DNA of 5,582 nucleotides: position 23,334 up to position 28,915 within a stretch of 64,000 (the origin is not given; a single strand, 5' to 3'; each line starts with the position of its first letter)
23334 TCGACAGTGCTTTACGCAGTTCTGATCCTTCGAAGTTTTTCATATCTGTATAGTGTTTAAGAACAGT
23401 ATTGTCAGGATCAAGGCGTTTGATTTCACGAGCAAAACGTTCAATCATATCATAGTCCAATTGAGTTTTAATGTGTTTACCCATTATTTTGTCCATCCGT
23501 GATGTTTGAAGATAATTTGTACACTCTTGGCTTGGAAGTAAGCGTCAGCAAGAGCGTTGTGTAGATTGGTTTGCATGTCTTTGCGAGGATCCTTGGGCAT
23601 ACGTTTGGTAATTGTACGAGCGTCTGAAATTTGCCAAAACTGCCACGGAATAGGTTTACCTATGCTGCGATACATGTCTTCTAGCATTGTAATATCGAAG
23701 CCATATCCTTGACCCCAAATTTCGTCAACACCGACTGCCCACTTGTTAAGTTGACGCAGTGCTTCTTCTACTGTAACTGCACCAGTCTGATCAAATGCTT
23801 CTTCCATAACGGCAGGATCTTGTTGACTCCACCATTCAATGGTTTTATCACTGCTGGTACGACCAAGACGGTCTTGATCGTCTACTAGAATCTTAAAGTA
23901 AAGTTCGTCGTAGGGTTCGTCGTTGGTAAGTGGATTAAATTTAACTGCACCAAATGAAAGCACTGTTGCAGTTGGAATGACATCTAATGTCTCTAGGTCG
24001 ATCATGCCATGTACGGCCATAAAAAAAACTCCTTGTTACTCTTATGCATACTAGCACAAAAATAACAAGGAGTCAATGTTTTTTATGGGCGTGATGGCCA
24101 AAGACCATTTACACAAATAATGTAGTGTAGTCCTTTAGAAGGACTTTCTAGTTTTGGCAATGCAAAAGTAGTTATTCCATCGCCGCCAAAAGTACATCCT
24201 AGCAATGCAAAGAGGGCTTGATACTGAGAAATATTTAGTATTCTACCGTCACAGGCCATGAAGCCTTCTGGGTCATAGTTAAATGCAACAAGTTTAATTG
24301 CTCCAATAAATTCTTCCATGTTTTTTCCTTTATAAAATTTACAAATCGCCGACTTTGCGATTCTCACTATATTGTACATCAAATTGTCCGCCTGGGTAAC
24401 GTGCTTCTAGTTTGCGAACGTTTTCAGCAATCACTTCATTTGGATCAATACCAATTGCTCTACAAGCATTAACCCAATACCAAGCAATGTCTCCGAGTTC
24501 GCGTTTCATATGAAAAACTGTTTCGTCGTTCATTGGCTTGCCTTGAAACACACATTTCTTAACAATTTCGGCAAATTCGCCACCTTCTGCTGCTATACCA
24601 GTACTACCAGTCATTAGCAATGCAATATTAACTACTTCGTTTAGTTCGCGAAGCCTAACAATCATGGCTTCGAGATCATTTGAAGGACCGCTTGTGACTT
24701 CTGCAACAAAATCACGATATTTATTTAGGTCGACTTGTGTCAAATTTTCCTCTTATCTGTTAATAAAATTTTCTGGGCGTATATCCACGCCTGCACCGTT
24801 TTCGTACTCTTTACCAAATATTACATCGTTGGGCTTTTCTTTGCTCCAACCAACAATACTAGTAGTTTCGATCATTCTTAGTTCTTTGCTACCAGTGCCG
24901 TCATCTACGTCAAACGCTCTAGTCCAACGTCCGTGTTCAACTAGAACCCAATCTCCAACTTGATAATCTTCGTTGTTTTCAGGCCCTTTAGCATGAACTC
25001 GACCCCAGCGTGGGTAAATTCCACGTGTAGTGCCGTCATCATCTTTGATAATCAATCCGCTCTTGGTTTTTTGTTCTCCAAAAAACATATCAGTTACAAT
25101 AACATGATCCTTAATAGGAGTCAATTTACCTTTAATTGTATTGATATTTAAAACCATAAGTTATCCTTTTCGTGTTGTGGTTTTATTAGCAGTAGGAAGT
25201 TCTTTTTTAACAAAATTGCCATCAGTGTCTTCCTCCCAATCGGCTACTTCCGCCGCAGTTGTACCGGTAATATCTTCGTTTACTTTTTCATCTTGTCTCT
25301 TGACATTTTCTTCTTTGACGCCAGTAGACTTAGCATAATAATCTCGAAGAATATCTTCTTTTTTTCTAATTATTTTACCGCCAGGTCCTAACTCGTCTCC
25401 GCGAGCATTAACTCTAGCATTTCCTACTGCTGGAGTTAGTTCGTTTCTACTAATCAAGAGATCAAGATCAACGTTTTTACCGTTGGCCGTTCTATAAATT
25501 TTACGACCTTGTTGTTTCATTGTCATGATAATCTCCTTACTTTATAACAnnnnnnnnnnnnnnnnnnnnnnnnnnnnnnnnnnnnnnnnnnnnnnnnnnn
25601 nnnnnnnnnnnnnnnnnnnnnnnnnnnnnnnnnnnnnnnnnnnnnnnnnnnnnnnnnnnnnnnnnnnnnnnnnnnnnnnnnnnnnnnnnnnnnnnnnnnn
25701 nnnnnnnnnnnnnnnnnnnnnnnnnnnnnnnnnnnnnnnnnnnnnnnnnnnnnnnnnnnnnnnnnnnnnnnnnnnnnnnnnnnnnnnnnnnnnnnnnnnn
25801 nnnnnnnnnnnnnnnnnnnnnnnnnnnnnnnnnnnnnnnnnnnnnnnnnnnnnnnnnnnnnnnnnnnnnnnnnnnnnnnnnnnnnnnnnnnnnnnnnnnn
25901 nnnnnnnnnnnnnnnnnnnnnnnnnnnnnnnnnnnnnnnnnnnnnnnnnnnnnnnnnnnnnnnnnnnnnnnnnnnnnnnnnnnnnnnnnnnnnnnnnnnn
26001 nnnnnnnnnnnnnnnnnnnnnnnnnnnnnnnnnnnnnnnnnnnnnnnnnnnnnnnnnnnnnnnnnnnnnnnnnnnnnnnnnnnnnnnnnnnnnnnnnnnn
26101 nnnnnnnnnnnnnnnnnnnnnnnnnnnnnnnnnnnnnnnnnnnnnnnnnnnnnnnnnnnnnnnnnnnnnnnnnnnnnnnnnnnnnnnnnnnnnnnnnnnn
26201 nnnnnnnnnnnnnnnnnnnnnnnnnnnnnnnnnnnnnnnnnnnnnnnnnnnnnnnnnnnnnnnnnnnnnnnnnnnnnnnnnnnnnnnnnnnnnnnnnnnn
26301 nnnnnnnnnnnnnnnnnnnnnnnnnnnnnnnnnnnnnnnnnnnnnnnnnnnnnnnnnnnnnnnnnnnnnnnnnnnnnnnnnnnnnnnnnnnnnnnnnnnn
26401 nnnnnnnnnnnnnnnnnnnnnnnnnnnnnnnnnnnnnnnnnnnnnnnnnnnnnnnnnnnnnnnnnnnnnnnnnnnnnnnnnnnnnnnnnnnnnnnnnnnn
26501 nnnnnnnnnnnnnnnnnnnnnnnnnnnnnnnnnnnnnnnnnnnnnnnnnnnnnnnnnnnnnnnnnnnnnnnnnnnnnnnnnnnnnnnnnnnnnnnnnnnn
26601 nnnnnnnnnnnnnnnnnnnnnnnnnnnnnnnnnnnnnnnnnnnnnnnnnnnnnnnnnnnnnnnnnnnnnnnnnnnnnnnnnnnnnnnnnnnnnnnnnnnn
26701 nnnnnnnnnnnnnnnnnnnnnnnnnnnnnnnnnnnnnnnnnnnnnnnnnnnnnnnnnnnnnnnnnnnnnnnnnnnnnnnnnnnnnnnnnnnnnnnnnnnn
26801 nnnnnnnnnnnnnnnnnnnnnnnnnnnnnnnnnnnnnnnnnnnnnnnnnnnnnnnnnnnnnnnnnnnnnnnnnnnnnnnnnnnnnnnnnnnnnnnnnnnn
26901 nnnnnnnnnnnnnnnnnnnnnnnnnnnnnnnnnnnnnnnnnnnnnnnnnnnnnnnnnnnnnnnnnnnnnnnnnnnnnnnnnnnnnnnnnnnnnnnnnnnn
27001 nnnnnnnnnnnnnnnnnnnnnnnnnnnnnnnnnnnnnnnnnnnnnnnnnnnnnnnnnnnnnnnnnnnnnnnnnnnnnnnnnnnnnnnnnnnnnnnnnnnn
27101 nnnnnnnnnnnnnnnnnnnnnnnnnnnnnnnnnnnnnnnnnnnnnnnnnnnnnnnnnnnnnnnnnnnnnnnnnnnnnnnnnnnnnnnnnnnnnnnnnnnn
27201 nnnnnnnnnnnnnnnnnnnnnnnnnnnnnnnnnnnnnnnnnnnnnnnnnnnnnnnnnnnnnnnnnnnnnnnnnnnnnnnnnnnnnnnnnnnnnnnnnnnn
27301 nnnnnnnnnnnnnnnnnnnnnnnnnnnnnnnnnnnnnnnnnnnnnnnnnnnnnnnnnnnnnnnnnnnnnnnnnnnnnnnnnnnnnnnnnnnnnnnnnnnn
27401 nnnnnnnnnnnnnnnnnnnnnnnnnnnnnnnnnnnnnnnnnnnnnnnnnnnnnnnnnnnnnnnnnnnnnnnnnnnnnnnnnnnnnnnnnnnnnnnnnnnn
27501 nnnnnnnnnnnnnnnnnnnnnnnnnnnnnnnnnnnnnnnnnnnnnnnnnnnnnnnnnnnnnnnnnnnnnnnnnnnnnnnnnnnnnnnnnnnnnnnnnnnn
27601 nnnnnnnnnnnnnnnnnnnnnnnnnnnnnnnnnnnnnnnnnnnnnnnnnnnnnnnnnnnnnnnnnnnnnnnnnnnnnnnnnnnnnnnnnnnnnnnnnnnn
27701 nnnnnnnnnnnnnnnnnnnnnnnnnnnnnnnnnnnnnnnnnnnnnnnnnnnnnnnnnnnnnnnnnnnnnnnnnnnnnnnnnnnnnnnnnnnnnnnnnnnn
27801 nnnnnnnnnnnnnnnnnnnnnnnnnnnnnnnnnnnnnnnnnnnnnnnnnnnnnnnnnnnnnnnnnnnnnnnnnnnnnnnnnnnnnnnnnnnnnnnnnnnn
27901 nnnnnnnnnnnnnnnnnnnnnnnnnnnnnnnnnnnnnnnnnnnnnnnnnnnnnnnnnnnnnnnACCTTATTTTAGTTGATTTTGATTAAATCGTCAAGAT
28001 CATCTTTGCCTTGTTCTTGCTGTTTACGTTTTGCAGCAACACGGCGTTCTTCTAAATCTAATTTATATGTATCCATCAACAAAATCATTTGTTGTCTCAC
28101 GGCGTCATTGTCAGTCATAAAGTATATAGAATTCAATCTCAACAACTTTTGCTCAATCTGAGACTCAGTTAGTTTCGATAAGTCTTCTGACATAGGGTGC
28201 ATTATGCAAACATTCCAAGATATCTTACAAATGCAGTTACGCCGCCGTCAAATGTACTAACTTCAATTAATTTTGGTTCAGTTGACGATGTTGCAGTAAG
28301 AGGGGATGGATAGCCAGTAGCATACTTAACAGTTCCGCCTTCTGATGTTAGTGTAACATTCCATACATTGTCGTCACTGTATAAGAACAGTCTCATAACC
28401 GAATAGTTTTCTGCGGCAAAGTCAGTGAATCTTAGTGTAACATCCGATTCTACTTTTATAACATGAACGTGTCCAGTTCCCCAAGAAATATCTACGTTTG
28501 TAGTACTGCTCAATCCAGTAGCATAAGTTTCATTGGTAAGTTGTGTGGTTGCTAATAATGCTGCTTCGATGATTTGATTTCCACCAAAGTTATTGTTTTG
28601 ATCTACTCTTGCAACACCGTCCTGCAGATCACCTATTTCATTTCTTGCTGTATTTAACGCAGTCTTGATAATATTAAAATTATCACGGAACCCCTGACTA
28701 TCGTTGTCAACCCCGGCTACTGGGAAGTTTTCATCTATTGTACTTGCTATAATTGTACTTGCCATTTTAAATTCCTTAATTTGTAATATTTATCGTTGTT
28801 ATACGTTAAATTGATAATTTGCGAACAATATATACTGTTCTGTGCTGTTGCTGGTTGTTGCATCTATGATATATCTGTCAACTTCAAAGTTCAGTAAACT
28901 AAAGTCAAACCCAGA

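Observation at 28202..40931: Module of five or six fibre genes sharing one N-terminal anchor domain but different distal domains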

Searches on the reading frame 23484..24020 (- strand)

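Call 10: search_protein_families(library=phrogs, proteins=[window:23484-24020:-], max_evalue=0.001)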
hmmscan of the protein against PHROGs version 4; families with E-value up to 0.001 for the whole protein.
window:23484-24020:- (178 aa): 6 families
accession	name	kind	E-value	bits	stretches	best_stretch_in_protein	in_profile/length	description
phrog_255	-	DNA, RNA and nucleotide metabolism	3.7e-44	152.4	1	2-171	180-359/436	exonuclease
phrog_14078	-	unknown function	1.9e-22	81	1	3-173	82-256/264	-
phrog_20376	-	DNA, RNA and nucleotide metabolism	3.5e-16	60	1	3-172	348-521/530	exonuclease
phrog_8783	-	unknown function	1.8e-15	57.7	1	97-172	25-105/114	-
phrog_2082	-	DNA, RNA and nucleotide metabolism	3.9e-14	52.8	1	3-172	641-814/823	exonuclease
phrog_192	-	DNA, RNA and nucleotide metabolism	3e-05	24.5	1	7-165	111-265/397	DNA polymerase exonuclease subunit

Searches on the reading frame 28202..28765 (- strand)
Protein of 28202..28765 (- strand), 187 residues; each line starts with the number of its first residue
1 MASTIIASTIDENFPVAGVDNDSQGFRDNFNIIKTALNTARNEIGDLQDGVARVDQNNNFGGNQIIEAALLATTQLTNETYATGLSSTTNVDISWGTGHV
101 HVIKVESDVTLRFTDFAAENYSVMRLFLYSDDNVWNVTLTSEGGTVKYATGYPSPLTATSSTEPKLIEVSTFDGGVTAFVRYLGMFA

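Call 5: search_protein_families(library=pfam, proteins=[window:28202-28765:-], max_evalue=0.1)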
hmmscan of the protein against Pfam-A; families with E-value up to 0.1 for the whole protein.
window:28202-28765:- (187 aa): 0 families

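Call 7: search_protein_families(library=phrogs, proteins=[window:28202-28765:-], max_evalue=0.01)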
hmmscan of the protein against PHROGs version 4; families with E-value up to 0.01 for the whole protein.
window:28202-28765:- (187 aa): 0 families

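Call 31: search_protein_families(library=ncbifam, proteins=[window:28202-28765:-], max_evalue=0.1)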
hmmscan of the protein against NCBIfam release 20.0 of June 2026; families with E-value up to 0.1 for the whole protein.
window:28202-28765:- (187 aa): 0 families

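Call 73: search_solved_structures(query=A4, max_evalue=5, show_alignments=2)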
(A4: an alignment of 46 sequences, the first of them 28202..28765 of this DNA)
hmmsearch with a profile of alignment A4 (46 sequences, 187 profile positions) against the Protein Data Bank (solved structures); distinct sequences matched with E-value up to 5: 14.
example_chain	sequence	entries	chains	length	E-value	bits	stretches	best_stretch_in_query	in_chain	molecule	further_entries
9n8b_A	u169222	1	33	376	0.021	18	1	40-170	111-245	Flagellin D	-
9n8a_A1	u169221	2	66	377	0.022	18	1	40-170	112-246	Flagellin D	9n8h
4lin_A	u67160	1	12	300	0.032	17.4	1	37-92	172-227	Tail needle protein gp26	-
9n8m_M1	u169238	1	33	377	0.038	17.2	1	40-173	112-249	Flagellin C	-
2poh_A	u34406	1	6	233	0.21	14.7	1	37-92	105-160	Head completion protein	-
3c9i_A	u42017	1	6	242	0.23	14.6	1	37-92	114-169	Tail needle protein gp26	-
4zkp_A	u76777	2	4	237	0.3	14.2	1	37-91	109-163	Tail needle protein gp26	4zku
9p7r_A1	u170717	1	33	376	0.48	13.6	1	40-152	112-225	Flagellin B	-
9atl_A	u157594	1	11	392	0.95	12.6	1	40-102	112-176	Flagellin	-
7e8s_I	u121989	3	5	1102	1.4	12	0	32-72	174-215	Trafficking protein particle complex II-specific subunit 130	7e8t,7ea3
7u05_B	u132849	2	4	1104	1.4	12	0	32-72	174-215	Trafficking protein particle complex II-specific subunit 130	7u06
7e2c_I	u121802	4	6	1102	1.4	12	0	32-72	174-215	Trafficking protein particle complex II-specific subunit 130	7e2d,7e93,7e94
9blr_B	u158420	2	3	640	1.7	11.8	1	103-167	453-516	Amiloride-sensitive sodium channel subunit beta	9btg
6wth_B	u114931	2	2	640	1.7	11.8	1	103-167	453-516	Amiloride-sensitive sodium channel subunit beta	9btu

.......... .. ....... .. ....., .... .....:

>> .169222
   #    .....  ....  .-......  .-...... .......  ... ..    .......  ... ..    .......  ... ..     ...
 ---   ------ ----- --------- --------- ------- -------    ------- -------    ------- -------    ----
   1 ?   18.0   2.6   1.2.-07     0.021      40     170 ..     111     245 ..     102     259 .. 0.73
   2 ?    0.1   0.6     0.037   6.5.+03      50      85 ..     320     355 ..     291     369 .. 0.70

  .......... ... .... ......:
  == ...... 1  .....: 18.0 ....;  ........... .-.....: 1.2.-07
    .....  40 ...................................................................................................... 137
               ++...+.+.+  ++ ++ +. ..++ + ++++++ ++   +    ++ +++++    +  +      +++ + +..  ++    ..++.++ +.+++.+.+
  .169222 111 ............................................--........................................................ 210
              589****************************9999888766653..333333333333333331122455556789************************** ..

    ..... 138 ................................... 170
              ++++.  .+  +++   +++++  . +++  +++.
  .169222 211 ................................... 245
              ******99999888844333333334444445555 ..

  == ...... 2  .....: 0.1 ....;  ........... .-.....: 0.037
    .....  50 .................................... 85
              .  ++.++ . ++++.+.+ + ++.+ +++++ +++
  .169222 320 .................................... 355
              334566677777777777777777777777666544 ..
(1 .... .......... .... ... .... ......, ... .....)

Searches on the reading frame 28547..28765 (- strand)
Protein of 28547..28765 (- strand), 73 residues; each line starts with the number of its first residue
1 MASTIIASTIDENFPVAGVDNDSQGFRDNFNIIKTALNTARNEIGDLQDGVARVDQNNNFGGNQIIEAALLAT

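Call 102: search_dna_similar(query=window:28547-28765:-, collection=phages, mode=protein, max_evalue=0.01, max_rows=25, rows=spread)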
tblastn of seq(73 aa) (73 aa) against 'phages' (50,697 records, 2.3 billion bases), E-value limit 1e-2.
Records with a match: 3; places in all: 3; records where one place covers at least 80% of the query: 0.
Best place of each record, by identity: <60% 3.
By first word of the organism name: Agrobacterium 2; Sinorhizobium 1.
By host as written in the record: Agrobacterium tumefaciens C58 2; Sinohrizobium meliloti NRRL L-50 1.
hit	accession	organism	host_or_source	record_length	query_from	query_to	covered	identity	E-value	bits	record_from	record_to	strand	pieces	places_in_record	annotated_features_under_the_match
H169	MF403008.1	Agrobacterium phage Atu_ph07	Agrobacterium tumefaciens C58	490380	1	48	66%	54.2%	2e-7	51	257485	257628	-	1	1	hypothetical protein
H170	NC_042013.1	Agrobacterium phage Atu_ph07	Agrobacterium tumefaciens C58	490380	1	48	66%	54.2%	2e-7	51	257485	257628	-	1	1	hypothetical protein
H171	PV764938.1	Sinorhizobium phage Phosso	Sinohrizobium meliloti NRRL L-50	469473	8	49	58%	54.8%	5e-7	50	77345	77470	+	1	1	hypothetical protein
